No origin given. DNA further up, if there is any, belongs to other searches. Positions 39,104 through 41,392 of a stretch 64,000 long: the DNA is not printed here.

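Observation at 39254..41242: Apparent GlmM::GlmU-acetyltransferase fusion lacking the uridylyltransferase domain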

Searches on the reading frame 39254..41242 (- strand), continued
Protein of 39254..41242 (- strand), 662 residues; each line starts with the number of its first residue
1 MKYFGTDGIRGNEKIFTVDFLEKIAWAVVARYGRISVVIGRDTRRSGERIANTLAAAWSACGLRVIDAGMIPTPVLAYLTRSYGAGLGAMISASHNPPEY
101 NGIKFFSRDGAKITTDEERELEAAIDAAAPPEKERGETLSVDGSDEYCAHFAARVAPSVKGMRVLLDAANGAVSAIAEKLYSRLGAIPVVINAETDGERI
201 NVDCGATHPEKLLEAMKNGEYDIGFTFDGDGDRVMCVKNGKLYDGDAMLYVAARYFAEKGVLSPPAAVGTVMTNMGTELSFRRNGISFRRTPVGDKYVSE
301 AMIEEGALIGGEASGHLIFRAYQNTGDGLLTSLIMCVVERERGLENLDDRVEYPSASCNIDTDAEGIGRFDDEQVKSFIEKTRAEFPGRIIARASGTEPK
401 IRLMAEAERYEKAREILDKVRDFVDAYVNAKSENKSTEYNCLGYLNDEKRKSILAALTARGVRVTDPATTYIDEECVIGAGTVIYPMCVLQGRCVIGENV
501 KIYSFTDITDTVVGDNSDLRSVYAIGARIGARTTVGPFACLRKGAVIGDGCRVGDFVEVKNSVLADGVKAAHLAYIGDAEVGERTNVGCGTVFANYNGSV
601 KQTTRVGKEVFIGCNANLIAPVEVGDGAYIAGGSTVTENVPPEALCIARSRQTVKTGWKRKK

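Call 13: find_encoding_contigs(protein=P0036, flank=10000, max_places=2)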
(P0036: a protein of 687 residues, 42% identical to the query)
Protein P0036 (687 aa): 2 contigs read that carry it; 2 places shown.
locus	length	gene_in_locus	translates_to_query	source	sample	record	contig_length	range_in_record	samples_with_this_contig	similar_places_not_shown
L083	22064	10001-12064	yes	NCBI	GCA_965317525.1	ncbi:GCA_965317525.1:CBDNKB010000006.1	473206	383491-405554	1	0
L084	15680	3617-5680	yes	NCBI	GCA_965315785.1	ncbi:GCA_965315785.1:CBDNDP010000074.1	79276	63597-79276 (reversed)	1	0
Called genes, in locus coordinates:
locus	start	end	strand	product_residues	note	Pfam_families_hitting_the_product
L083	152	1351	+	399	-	PF01676:Metalloenzyme, PF10143:PhosphMutase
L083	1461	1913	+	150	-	-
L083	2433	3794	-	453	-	PF03600:CitMHS, PF02040:ArsB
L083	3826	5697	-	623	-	PF13727:CoA_binding_3 (weak), PF01370:Epimerase, PF02719:Polysacc_synt_2, PF04321:RmlD_sub_bind, PF01073:3Beta_HSD (weak), PF07993:NAD_binding_4 (faint), PF16363:GDP_Man_Dehyd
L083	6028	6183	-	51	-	-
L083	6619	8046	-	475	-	-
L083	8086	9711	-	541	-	PF04932:Wzy_C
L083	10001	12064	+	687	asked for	PF25084:LbH_EIF2B, PF25087:GMPPB_C, PF00132:Hexapep, PF14602:Hexapep_2 (weak), PF02878:PGM_PMM_I, PF02879:PGM_PMM_II, PF02880:PGM_PMM_III, PF00408:PGM_PMM_IV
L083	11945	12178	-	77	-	-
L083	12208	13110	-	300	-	PF04991:LicD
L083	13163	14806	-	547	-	PF01943:Polysacc_synt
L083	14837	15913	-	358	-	PF20706:GT4-conflict, PF00534:Glycos_transf_1, PF13692:Glyco_trans_1_4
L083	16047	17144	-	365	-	PF14897:EpsG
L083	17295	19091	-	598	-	PF13522:GATase_6, PF13537:GATase_7, PF01380:SIS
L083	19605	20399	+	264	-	-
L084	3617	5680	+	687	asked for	PF25084:LbH_EIF2B, PF25087:GMPPB_C, PF00132:Hexapep, PF14602:Hexapep_2 (weak), PF02878:PGM_PMM_I, PF02879:PGM_PMM_II, PF02880:PGM_PMM_III, PF00408:PGM_PMM_IV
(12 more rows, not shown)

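Call 14: find_encoding_contigs(protein=P0045, flank=10000, max_places=2)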
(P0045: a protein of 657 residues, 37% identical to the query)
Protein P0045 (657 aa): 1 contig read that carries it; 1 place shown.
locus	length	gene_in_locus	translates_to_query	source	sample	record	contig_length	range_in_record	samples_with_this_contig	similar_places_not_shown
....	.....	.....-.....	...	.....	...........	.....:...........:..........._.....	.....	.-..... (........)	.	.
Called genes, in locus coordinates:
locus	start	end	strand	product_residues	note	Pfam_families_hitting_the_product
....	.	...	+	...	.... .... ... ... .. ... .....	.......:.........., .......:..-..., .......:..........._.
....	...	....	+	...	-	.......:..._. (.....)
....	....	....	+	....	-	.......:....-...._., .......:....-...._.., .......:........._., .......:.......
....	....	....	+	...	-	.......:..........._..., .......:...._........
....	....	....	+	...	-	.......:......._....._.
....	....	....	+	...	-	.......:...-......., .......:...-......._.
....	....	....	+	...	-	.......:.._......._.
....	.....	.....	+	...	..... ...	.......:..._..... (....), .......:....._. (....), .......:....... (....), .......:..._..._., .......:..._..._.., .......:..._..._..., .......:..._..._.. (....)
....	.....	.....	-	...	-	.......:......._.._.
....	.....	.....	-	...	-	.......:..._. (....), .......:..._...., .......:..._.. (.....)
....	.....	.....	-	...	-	?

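Call 15: find_encoding_contigs(protein=P0049, flank=10000, max_places=2)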
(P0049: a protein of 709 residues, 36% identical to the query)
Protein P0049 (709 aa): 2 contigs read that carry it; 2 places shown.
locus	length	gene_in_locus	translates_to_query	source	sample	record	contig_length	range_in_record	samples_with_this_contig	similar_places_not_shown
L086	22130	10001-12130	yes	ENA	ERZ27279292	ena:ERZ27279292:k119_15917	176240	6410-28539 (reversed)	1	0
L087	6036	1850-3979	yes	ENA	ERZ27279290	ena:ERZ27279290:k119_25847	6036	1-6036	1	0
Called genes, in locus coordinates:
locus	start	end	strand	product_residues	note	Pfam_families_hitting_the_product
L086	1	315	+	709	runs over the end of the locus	PF13328:HD_4, PF01966:HD, PF04607:RelA_SpoT, PF02824:TGS, PF19296:RelA_AH, PF28438:RelA_RIS, PF13291:ACT_4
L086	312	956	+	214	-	PF23023:Anti-Pycsar_Apyc1 (faint), PF00753:Lactamase_B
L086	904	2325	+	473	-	PF04055:Radical_SAM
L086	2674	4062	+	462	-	PF01336:tRNA_anti-codon, PF00152:tRNA-synt_2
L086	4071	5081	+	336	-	PF00152:tRNA-synt_2, PF03590:AsnA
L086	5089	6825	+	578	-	PF01336:tRNA_anti-codon, PF00152:tRNA-synt_2, PF02938:GAD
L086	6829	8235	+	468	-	-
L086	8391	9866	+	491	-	PF04932:Wzy_C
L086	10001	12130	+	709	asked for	PF25087:GMPPB_C (weak), PF24894:Hexapep_GlmU (weak), PF00132:Hexapep (weak), PF25087:GMPPB_C, PF02878:PGM_PMM_I, PF02879:PGM_PMM_II, PF02880:PGM_PMM_III, PF00408:PGM_PMM_IV, +2 more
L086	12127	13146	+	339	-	PF00106:adh_short (weak), PF01073:3Beta_HSD, PF01370:Epimerase, PF02719:Polysacc_synt_2, PF04321:RmlD_sub_bind (weak), PF07993:NAD_binding_4 (faint), PF08659:KR (faint), PF16363:GDP_Man_Dehyd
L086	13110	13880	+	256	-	PF02463:SMC_N (faint), PF00005:ABC_tran, PF13304:AAA_21 (faint)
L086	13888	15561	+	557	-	PF09847:12TM_1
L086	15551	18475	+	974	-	-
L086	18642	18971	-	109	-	PF00011:HSP20, PF17886:ArsA_HSP20 (faint)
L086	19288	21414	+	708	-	-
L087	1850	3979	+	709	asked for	PF25087:GMPPB_C (weak), PF24894:Hexapep_GlmU (weak), PF00132:Hexapep (weak), PF25087:GMPPB_C, PF02878:PGM_PMM_I, PF02879:PGM_PMM_II, PF02880:PGM_PMM_III, PF00408:PGM_PMM_IV, +2 more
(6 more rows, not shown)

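Call 16: find_encoding_contigs(protein=P0024, flank=10000, max_places=2)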
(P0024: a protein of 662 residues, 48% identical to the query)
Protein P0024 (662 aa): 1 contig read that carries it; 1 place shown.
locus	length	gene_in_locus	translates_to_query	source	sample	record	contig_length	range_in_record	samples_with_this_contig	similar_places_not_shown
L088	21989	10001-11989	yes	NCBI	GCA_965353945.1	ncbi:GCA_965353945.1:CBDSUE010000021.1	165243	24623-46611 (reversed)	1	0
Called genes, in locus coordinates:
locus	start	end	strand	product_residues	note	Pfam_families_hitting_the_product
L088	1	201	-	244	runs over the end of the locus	PF01182:Glucosamine_iso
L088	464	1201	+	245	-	PF00005:ABC_tran, PF13304:AAA_21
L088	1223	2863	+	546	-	PF16949:ABC_tran_2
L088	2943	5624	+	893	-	PF02368:Big_2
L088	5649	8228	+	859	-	PF02368:Big_2 (faint), PF13229:Beta_helix (weak)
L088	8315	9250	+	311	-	-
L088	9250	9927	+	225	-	PF01048:PNP_UDP_1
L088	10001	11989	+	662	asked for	PF02878:PGM_PMM_I, PF25084:LbH_EIF2B (faint), PF02879:PGM_PMM_II, PF02880:PGM_PMM_III, PF00408:PGM_PMM_IV, PF00132:Hexapep (weak), PF25087:GMPPB_C (weak), PF00132:Hexapep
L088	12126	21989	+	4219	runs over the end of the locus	PF09479:Flg_new (faint), PF18998:Flg_new_2 (weak)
